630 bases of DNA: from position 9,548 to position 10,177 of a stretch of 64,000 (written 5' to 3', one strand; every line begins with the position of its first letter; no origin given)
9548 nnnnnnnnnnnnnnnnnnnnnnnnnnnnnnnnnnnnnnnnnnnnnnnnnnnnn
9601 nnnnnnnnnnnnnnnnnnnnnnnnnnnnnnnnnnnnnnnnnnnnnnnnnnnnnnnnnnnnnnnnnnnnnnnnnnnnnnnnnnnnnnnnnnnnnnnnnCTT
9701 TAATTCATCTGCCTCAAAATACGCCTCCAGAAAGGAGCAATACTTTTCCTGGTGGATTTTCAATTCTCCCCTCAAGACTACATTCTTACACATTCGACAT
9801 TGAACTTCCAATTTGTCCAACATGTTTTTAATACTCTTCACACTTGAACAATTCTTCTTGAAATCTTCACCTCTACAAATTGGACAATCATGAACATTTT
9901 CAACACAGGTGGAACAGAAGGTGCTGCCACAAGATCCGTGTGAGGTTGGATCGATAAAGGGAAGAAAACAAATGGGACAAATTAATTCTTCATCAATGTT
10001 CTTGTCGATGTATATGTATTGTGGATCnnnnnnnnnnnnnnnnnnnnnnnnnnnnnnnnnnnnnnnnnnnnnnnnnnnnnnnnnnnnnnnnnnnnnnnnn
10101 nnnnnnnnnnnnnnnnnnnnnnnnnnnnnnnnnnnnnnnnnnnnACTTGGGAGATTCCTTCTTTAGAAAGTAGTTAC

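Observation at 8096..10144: An unusual domain fusion: RING + TRAF-type Zn finger/coiled coil + KCTD-type BTB + pentapeptide repeats + TLDc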

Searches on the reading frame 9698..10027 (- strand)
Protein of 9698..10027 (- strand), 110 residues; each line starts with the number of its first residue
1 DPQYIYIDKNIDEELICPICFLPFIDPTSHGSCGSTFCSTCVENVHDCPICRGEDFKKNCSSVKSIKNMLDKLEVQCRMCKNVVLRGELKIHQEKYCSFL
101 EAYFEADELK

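Call 14: search_solved_structures(query=A1, max_evalue=1, show_alignments=3)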
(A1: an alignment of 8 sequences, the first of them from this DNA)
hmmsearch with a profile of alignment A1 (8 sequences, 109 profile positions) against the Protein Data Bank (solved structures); distinct sequences matched with E-value up to 1: 126 (the best 60 are shown).
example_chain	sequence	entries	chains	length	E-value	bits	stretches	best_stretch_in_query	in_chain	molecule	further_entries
5din_A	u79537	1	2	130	6.8e-15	58.3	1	4-99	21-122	Ligand of Numb protein X 2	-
5h7r_D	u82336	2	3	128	8.7e-12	48.3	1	7-99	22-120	E3 ubiquitin-protein ligase LNX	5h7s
6s53_B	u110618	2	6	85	1.1e-10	44.8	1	11-74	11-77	E3 ubiquitin-protein ligase TRIM21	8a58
6fga_A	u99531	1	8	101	1.4e-10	44.4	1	11-75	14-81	E3 ubiquitin-protein ligase TRIM21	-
6wi7_A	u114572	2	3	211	2.6e-10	43.6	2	7-57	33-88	E3 ubiquitin-protein ligase RING2, Polycomb complex protein BMI-1 chimera | E3 ubiquitin-protein ligase RING2,Polycomb complex protein BMI-1 chimera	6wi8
5olm_A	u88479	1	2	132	5.3e-10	42.6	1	11-75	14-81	E3 ubiquitin-protein ligase TRIM21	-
7bbd_B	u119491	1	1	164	6e-10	42.4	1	11-74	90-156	Polyubiquitin-B,E3 ubiquitin-protein ligase TRIM21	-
7l3l_A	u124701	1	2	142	2e-08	37.5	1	2-95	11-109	TNF receptor-associated factor 5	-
3ztg_A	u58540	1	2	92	4.9e-08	36.3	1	7-79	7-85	E3 UBIQUITIN-PROTEIN LIGASE RBBP6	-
1jm7_B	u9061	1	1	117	5.4e-08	36.1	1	8-96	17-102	BRCA1-ASSOCIATED RING DOMAIN PROTEIN 1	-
7jzv_B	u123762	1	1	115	8e-08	35.6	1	8-96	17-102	BRCA1-associated RING domain protein 1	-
4orh_C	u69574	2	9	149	3.4e-07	33.5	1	8-77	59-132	E3 ubiquitin-protein ligase RNF8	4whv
7lyb_N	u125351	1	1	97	6.9e-07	32.5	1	8-89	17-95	BRCA1-associated RING domain protein 1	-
8grq_M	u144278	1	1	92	1.4e-06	31.5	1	8-82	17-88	BRCA1-associated RING domain protein 1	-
4ayc_A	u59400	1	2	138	2e-06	31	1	8-77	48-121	E3 UBIQUITIN-PROTEIN LIGASE RNF8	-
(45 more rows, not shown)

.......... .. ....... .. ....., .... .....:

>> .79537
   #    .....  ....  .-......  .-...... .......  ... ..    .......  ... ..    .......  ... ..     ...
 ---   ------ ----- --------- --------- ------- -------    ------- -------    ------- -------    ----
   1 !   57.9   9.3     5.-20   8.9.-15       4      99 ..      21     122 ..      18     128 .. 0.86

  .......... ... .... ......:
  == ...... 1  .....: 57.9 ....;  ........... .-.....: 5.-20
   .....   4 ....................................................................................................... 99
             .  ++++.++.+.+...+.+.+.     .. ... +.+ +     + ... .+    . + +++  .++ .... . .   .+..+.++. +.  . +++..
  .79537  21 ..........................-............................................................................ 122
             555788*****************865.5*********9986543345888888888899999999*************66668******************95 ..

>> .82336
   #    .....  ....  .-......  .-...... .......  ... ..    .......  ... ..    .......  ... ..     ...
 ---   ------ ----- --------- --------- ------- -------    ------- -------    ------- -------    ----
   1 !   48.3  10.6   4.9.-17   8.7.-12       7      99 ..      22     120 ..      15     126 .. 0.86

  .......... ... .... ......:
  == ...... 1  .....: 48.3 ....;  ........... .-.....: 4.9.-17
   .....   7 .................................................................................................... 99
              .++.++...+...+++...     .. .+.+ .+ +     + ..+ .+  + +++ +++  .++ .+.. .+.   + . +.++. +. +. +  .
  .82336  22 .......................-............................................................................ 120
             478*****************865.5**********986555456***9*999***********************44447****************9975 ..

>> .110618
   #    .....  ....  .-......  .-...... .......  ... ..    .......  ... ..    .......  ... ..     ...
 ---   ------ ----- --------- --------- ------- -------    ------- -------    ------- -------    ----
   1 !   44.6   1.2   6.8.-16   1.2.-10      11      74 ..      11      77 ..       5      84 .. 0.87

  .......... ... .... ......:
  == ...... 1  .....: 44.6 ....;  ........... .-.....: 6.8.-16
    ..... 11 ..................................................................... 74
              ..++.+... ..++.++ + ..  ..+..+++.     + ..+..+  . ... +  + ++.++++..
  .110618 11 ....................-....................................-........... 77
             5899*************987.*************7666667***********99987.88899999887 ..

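Call 62: predict_structure(alignment_id=A5)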
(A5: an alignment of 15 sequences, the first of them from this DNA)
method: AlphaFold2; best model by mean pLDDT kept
length: 110 residues; sequences in the alignment: 15
mean_pLDDT: 89.8   pTM: 0.73
mean pLDDT of the five models: 89.8, 88.6, 88.4, 87.4, 86.6
residues with pLDDT >= 90: 79; 70-90: 29; 50-70: 2; < 50: 0
segments of 3 or more residues with pLDDT < 50: none
pLDDT, mean of each block of 10 residues (from residue 1): 85 93 94 93 90 86 92 94 95 89 76
secondary structure, 60 per line:
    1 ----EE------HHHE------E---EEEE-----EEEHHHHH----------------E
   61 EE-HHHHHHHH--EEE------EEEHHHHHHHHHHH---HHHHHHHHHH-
elements in order: E27-30 E36-38 H39-43 E60-62 H64-71 E74-76 E83-85 H86-96 H100-109

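Call 64: fold_search(model_id=the predicted structure, library=pdb)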
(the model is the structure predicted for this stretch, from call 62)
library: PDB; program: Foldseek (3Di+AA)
matches with E <= 10: 591; with E <= 0.001: 53
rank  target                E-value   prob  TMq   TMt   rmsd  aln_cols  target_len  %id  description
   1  5h7r                  2.5e-09  1.00  0.79  0.71   1.9       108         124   29  Structural basis of the flanking zinc-finger motifs crucial for the E3 ligase activity of the LNX1 RING domain (released 2017-11-29)
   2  5din_B                3.1e-09  1.00  0.79  0.70   2.1       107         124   31  Structural Basis for the Indispensable Role of a Unique Zinc Finger Motif in LNX2 Ubiquitination (released 2015-10-14)
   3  5din_A                1.5e-08  1.00  0.76  0.70   2.2       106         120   31  Structural Basis for the Indispensable Role of a Unique Zinc Finger Motif in LNX2 Ubiquitination (released 2015-10-14)
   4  7l3l_B                7.4e-08  1.00  0.68  0.70   2.8       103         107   22  Structure of TRAF5 and TRAF6 RING Hetero dimer (released 2021-02-17)
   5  3hcs_A                1.2e-07  1.00  0.69  0.50   2.5       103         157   22  Crystal structure of the N-terminal domain of TRAF6 (released 2009-05-26)
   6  5vnz_D                4.7e-07  1.00  0.68  0.68   2.5       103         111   20  Structure of a TRAF6-Ubc13~Ub complex (released 2017-12-06)
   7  7l3l_A                5.0e-07  1.00  0.64  0.52   6.3       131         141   19  Structure of TRAF5 and TRAF6 RING Hetero dimer (released 2021-02-17)
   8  5vo0_D                5.7e-07  1.00  0.67  0.49   2.5        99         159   19  Structure of a TRAF6-Ubc13~Ub complex (released 2017-12-06)
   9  5vnz_A                7.0e-07  1.00  0.68  0.69   2.6       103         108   20  Structure of a TRAF6-Ubc13~Ub complex (released 2017-12-06)
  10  7l3l_C                9.7e-07  1.00  0.66  0.55   2.8       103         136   20  Structure of TRAF5 and TRAF6 RING Hetero dimer (released 2021-02-17)
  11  3hcu_A                1.4e-06  1.00  0.69  0.72   2.5       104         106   22  Crystal structure of TRAF6 in complex with Ubc13 in the C2 space group (released 2009-05-26)
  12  5vo0_A                1.7e-06  1.00  0.66  0.70   2.6        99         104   19  Structure of a TRAF6-Ubc13~Ub complex (released 2017-12-06)
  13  3hct_A                1.7e-06  1.00  0.67  0.70   2.9       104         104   22  Crystal structure of TRAF6 in complex with Ubc13 in the P1 space group (released 2009-05-26)
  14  7l3l_D                2.8e-06  1.00  0.65  0.72   2.7       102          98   22  Structure of TRAF5 and TRAF6 RING Hetero dimer (released 2021-02-17)
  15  8gbq_B                5.4e-06  1.00  0.49  0.56   4.9        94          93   20  Structure of RNF125 in complex with UbcH5b (released 2023-07-19)
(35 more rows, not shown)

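Call 65: find_homologous_proteins(query=A5, max_evalue=0.00001)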
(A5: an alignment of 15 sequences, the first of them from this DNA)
Query A5 (15 sequences) (110 aa, profile of the alignment): 2 proteins with E <= 0.00001 among 156 candidates.
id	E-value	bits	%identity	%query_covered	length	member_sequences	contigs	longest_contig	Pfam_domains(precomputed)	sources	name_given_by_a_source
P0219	4.1e-31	125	39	83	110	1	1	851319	PF00097.32,PF14634.13,PF05605.19,PF13923.13,PF13445.13,PF15227.13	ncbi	ncbi:hypothetical protein ABK040_001430 [Willaertia magna]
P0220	7.0e-21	92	33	88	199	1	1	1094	-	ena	-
